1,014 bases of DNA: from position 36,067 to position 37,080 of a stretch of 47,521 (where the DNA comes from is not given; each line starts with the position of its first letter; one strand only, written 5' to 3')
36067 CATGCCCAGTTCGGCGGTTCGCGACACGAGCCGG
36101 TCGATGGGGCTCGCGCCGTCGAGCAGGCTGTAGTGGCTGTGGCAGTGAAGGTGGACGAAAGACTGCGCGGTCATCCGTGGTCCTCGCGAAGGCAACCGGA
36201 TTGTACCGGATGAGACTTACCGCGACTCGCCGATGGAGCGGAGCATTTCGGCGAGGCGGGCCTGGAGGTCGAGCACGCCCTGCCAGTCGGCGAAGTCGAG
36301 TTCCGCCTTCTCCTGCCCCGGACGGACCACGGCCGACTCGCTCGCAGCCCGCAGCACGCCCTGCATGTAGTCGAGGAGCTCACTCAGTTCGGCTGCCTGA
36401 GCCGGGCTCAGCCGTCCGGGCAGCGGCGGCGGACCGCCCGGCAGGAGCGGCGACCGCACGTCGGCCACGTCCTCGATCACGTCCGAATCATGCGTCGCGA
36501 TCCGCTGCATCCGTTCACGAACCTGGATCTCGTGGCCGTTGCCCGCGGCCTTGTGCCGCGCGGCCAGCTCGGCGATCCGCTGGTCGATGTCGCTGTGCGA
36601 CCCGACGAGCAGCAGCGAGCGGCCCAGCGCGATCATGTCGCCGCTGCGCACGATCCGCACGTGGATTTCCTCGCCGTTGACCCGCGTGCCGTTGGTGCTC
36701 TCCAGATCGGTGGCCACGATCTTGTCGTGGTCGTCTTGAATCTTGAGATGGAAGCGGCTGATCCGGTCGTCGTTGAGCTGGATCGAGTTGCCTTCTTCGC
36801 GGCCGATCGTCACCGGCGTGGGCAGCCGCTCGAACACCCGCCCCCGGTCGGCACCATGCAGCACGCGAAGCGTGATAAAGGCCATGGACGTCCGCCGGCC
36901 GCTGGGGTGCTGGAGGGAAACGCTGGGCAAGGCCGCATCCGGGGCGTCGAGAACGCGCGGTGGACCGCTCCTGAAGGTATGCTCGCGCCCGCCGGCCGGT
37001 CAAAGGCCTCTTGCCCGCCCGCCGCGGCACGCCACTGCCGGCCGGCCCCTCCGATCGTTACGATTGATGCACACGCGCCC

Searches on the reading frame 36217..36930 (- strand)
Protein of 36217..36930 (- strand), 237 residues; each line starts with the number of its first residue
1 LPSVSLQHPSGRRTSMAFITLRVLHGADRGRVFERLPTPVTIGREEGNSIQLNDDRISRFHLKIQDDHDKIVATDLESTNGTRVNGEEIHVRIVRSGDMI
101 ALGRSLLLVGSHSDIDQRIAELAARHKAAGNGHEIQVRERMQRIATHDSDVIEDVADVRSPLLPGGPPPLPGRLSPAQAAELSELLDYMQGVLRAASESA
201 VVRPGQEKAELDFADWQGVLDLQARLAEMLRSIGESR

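Call 47: search_protein_families(library=pfam, proteins=[window:36217-36930:-])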
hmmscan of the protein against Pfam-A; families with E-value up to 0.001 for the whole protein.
window:36217-36930:- (237 aa): 2 families
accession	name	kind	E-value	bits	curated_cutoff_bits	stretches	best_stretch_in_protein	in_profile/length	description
PF00498.31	FHA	-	7.7e-16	58.7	20.7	1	40-103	1-67/67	FHA domain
PF16697.10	Yop-YscD_cpl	-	2.3e-14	53.9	33.2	1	22-109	1-90/94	Inner membrane component of T3SS, cytoplasmic domain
